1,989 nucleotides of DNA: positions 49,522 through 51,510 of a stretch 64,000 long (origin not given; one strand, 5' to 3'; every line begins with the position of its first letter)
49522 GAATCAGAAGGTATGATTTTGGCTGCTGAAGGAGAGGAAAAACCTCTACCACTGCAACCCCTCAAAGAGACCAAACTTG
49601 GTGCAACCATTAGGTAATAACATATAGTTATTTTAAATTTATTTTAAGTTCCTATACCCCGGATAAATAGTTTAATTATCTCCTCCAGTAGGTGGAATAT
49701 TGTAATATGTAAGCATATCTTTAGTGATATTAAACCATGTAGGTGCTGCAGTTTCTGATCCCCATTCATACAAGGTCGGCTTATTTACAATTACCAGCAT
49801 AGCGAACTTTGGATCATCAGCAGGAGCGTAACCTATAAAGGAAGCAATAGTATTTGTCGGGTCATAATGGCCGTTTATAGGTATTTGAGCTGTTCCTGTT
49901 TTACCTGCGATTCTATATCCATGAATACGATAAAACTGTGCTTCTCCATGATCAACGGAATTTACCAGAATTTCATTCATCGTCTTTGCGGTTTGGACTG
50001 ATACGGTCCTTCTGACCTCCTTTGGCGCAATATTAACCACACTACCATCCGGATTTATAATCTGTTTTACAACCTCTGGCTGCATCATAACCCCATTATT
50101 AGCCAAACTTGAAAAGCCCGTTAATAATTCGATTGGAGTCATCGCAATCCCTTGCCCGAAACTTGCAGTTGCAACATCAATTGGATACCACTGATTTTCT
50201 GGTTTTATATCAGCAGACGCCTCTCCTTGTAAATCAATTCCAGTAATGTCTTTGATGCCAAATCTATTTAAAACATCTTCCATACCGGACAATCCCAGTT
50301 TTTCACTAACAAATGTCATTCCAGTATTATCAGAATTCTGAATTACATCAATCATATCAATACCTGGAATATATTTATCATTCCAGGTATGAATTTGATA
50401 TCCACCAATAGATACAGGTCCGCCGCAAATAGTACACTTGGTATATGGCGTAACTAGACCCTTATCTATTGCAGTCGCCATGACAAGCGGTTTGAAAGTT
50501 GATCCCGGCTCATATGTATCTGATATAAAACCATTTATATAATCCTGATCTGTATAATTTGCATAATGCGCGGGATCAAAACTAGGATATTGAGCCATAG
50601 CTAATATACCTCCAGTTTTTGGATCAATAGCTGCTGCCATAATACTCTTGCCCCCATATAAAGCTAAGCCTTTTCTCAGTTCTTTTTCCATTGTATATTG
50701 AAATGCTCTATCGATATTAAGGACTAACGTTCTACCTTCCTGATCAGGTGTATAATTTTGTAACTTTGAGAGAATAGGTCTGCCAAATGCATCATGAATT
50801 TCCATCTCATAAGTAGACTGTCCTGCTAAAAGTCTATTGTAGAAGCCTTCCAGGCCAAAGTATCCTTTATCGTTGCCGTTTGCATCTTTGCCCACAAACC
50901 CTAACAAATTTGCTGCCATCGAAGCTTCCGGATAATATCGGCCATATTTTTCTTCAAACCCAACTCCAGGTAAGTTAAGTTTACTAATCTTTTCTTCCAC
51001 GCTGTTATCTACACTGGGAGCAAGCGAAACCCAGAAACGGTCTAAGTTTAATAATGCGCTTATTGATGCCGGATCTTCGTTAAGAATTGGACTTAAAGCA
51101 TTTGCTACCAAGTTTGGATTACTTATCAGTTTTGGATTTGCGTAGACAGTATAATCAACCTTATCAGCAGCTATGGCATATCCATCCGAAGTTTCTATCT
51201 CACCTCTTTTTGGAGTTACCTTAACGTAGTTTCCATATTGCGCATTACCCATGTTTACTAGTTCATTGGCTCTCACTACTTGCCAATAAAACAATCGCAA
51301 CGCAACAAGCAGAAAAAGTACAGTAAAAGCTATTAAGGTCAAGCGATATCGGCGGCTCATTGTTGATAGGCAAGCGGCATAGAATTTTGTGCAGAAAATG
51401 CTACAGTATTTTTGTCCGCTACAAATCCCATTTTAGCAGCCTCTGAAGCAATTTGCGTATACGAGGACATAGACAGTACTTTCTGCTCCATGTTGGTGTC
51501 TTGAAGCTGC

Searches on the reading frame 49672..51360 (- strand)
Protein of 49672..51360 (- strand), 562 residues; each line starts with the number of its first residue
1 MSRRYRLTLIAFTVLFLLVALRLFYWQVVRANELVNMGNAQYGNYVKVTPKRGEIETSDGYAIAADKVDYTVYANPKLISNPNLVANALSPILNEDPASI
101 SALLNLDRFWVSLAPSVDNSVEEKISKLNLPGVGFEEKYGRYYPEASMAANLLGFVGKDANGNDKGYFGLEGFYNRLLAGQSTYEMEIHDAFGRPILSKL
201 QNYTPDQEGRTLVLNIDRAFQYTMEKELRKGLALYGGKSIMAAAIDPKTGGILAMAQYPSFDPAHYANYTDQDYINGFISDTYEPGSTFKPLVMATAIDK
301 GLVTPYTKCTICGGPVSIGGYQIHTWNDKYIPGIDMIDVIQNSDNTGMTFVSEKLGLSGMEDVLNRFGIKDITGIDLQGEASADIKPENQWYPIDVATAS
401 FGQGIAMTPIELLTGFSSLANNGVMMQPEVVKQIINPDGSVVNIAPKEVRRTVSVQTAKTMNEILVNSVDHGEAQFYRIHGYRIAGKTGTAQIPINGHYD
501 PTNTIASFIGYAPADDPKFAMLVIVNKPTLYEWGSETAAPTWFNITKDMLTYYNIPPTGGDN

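Call 57: search_protein_families(library=ncbifam, proteins=[window:49672-51360:-], max_evalue=1e-10)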
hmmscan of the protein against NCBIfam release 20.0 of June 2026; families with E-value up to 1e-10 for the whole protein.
window:49672-51360:- (562 aa): 18 families
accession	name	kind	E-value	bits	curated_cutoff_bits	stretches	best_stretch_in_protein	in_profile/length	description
TIGR02214.1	spoVD_pbp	equivalog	2.7e-116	389.4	688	1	8-558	5-563/636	stage V sporulation protein D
TIGR03423.1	pbp2_mrdA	equivalog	2.7e-83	280.5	455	1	3-550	1-591/593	penicillin-binding protein 2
NF011685.0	PRK15105.1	subfamily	7.4e-65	219.6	737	1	6-557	23-565/588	peptidoglycan glycosyltransferase FtsI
NF053573.1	PBP2_PenA_Neis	exception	5e-63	213.5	1105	1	3-558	26-569/572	peptidoglycan D,D-transpeptidase PBP2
NF038271.1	strep_PBP2X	exception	1.8e-57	195.1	1050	1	116-532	158-597/750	penicillin-binding protein PBP2X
NF051842.1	PBP4_5_Efaec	equivalog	1.4e-34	119.5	700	1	105-527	219-647/668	penicillin-binding protein PBP4(5)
NF008061.0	PRK10795.1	equivalog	6.4e-33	114.2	962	1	6-525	20-592/634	peptidoglycan DD-transpeptidase MrdA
TIGR02074.1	PBP_1a_fam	subfamily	2.7e-31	109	508.75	1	200-549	209-532/535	PBP1A family penicillin-binding protein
NF038278.1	strep_PBP2B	exception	6.4e-22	77.8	975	1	170-553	267-674/678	penicillin-binding protein PBP2B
NF051885.1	tranpepglycosPbpC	equivalog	1.7e-20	73.2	900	1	211-492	293-545/632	multimodular transpeptidase-transglycosylase PbpC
NF038276.1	strep_PBP2A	exception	6.2e-20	71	1100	1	220-513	332-598/716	penicillin-binding protein PBP2A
NF000237.1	MECA_PBP2A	equivalog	6.2e-18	64.4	750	1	136-525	236-633/668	PBP2a family beta-lactam-resistant peptidoglycan transpeptidase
NF033378.1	MECD_PBP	exception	8.3e-16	57.4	1450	1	49-524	150-640/678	PBP2a family beta-lactam-resistant peptidoglycan transpeptidase MecD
NF000407.1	MECC_PBP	exception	2.1e-15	56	1500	1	166-525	276-630/665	PBP2a family beta-lactam-resistant peptidoglycan transpeptidase MecC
NF000409.1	MECA_pure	exception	1.1e-14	53.9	1490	1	166-525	279-633/668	PBP2a family beta-lactam-resistant peptidoglycan transpeptidase MecA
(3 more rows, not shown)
